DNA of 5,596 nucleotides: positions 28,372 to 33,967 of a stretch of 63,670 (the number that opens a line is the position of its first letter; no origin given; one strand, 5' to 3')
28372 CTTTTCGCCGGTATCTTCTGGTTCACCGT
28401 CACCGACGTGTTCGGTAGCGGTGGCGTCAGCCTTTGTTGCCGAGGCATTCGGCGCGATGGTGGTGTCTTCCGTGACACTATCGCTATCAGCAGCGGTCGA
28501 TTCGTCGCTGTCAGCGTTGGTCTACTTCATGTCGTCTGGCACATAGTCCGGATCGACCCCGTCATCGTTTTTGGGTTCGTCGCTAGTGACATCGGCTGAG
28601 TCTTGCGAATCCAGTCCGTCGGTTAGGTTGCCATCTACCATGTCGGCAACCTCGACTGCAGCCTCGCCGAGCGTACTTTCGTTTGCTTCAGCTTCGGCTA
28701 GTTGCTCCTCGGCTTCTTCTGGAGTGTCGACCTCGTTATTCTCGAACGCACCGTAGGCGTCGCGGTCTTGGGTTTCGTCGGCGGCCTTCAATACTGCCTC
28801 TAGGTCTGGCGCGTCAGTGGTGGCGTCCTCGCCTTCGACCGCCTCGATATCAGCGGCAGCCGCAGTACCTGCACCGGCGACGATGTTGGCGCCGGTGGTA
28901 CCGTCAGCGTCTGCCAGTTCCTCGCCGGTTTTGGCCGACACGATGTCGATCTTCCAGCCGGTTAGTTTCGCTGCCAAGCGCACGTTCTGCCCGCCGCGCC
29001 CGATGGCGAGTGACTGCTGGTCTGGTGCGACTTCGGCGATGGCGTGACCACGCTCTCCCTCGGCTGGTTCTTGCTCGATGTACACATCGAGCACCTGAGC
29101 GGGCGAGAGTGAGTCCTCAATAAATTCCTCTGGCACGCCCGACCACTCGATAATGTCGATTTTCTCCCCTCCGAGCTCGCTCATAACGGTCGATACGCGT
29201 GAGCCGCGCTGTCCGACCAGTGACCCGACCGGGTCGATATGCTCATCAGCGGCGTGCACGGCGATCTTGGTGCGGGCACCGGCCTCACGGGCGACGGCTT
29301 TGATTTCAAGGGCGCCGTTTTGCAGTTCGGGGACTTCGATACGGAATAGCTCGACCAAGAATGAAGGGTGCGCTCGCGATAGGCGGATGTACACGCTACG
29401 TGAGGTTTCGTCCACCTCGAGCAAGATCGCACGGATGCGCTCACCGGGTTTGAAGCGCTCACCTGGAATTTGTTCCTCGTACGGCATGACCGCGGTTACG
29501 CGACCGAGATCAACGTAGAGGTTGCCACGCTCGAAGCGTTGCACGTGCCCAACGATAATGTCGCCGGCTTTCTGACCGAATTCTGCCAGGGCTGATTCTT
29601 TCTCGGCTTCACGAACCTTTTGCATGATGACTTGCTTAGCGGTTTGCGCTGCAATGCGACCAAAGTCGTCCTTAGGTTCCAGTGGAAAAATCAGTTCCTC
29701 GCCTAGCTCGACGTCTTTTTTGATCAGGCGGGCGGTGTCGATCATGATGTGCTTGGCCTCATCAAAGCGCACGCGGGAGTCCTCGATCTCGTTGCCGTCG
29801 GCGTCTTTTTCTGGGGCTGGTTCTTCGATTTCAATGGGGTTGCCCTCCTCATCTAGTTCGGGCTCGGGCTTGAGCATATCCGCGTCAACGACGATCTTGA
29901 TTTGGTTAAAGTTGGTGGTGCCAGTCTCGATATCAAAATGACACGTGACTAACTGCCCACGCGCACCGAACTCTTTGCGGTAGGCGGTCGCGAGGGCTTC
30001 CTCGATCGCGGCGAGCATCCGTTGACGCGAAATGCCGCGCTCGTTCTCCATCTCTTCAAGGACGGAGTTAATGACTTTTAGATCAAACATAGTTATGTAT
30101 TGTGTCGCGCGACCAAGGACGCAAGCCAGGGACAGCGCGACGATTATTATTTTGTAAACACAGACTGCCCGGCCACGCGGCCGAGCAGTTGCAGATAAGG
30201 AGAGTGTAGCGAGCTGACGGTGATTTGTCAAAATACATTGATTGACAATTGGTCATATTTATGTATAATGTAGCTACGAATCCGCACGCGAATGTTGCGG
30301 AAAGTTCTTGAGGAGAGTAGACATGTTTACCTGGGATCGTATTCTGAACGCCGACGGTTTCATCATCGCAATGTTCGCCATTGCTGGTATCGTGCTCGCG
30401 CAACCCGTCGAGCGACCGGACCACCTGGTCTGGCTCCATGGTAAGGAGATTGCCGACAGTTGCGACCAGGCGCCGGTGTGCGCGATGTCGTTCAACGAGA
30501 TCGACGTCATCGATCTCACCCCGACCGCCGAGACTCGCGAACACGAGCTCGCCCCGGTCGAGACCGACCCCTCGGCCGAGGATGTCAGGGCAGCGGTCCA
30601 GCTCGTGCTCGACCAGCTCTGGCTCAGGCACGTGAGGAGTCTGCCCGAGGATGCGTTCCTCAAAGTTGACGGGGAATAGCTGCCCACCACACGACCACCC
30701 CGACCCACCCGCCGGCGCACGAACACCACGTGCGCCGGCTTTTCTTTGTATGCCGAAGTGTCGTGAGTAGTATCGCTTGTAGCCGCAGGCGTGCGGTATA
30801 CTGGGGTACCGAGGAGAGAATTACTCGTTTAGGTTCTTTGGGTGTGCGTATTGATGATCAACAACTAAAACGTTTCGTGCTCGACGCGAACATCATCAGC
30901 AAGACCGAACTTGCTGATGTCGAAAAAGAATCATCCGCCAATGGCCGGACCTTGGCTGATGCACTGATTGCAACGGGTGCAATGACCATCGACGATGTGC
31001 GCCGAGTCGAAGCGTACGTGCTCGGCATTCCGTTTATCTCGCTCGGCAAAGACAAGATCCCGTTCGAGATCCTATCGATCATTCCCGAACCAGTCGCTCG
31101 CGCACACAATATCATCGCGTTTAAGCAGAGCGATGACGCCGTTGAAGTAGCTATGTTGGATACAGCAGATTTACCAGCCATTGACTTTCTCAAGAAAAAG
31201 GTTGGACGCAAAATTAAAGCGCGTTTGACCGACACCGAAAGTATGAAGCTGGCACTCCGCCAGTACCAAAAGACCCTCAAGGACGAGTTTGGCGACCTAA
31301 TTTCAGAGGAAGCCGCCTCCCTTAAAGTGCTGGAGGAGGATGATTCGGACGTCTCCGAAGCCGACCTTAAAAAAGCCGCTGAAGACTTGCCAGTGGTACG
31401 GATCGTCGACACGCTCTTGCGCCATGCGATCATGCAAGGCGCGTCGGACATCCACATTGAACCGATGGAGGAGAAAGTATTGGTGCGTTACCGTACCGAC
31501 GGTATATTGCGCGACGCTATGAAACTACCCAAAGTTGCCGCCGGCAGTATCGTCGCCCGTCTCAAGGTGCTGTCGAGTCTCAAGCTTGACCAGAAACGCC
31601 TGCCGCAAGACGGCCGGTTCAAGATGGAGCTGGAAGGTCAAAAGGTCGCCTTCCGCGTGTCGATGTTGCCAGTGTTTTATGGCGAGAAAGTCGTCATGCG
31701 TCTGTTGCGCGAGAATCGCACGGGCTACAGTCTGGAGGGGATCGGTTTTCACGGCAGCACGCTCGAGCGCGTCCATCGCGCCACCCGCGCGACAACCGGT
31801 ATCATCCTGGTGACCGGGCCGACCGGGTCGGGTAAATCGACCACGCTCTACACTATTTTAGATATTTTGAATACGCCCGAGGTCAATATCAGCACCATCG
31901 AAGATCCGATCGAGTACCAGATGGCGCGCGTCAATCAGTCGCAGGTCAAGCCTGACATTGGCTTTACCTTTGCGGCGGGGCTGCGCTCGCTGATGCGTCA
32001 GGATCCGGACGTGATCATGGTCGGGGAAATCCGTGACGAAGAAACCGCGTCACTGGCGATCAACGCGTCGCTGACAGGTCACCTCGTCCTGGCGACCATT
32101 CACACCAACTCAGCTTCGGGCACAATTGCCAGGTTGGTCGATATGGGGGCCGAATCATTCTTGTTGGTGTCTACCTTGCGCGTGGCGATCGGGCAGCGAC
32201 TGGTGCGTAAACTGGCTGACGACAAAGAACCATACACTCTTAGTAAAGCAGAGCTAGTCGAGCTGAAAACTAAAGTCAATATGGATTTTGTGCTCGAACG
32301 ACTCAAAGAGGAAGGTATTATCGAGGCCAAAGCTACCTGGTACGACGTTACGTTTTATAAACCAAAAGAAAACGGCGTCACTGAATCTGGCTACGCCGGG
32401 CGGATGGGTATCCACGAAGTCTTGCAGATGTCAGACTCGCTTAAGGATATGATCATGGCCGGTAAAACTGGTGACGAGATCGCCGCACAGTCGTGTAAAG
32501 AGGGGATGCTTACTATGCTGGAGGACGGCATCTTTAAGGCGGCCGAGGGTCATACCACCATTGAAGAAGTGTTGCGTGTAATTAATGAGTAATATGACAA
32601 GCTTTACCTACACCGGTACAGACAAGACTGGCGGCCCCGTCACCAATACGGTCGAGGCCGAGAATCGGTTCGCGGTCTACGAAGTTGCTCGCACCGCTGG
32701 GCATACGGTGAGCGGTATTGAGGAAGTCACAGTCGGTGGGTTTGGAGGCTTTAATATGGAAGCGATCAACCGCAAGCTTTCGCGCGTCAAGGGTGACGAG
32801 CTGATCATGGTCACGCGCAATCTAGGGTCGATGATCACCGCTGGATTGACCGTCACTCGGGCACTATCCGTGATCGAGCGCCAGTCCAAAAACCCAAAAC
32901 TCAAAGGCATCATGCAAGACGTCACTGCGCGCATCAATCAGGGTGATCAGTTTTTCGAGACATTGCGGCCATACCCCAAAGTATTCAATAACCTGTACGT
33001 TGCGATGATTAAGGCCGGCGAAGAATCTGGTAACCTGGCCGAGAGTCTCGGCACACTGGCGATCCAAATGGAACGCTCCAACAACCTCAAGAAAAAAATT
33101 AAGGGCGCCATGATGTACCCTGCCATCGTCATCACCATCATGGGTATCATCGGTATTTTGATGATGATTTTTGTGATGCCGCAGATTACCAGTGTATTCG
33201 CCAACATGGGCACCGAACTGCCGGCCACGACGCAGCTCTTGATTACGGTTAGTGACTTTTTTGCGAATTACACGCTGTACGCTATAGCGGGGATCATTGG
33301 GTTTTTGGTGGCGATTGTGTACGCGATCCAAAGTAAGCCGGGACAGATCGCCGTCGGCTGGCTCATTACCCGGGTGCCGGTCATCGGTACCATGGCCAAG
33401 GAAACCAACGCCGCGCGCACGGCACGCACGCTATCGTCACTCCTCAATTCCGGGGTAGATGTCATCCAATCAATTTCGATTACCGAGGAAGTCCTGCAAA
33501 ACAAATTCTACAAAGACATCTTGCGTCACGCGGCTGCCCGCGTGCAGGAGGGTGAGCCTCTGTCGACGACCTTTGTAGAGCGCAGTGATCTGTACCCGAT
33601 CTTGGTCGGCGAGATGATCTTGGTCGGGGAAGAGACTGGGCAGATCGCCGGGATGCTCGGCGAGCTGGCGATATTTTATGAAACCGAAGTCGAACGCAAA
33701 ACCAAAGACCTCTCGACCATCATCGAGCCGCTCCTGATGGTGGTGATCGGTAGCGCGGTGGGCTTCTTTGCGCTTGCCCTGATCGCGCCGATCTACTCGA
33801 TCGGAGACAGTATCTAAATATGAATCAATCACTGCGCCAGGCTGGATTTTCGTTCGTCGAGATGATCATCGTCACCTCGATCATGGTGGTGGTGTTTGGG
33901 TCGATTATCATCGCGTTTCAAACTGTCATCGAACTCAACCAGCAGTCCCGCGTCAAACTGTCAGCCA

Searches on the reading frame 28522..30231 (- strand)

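Call 50: search_protein_families(library=pfam, proteins=[window:28522-30231:-], max_evalue=0.001)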
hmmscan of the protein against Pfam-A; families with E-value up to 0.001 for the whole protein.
window:28522-30231:- (569 aa): 5 families
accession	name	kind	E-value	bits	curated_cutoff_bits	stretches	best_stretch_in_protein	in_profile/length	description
PF08529.16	NusA_N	-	1.4e-27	96.7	23.8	1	56-212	4-119/119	NusA N-terminal domain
PF13184.12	KH_5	-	4e-27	94.6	27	1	317-384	1-68/69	NusA-like KH domain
PF00575.29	S1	-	8.4e-07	29.7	22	1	221-280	3-69/74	S1 RNA binding domain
PF23095.1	KH_NusA_C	-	0.00025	21.4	34.2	1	397-430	1-34/59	Transcription termination/antitermination protein NusA, KH domain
PF00013.35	KH_1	-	0.00073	19.7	21.5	0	401-434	6-40/66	KH domain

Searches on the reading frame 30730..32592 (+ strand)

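Call 50: search_protein_families(library=pfam, proteins=[window:30730-32592:+], max_evalue=0.001)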
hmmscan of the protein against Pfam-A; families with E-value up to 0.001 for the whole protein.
window:30730-32592:+ (620 aa): 6 families
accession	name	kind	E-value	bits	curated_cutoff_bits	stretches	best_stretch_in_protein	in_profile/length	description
PF00437.27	T2SSE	-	6.8e-120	400.5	24.9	1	216-616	2-370/370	Type II/IV secretion system protein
PF05157.20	MshEN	-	2.6e-13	50.2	23.1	1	98-183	1-87/90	MshEN domain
PF13191.12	AAA_16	-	0.00014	22.8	32.6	1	347-384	15-52/167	AAA ATPase domain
PF25199.1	nSTAND_NTPase5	-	0.0002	21.6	34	0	345-393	29-79/145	Novel STAND NTPase 5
PF13555.12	AAA_29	-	0.00028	21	27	1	347-380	14-46/61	P-loop containing region of AAA domain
PF13401.12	AAA_22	-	0.00075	20.3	27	0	355-382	4-31/130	AAA domain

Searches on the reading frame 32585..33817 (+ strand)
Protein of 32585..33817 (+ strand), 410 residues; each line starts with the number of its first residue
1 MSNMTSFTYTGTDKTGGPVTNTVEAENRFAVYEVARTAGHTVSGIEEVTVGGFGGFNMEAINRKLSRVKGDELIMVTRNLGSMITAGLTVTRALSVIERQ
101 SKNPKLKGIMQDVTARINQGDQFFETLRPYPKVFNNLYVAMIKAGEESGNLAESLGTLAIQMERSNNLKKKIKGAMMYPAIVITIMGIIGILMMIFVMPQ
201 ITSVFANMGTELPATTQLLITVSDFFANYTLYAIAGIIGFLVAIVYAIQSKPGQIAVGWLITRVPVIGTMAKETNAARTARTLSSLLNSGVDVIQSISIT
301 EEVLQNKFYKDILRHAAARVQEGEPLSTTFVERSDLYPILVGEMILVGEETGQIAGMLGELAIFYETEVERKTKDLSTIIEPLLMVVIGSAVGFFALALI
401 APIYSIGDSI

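Call 50: search_protein_families(library=pfam, proteins=[window:32585-33817:+], max_evalue=0.001)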
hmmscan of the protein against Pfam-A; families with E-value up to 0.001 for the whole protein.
window:32585-33817:+ (410 aa): 1 family
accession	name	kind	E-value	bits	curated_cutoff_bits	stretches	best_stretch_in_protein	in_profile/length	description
PF00482.28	T2SSF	-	6.1e-54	181.7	25.2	2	77-199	2-125/125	Type II secretion system (T2SS), protein F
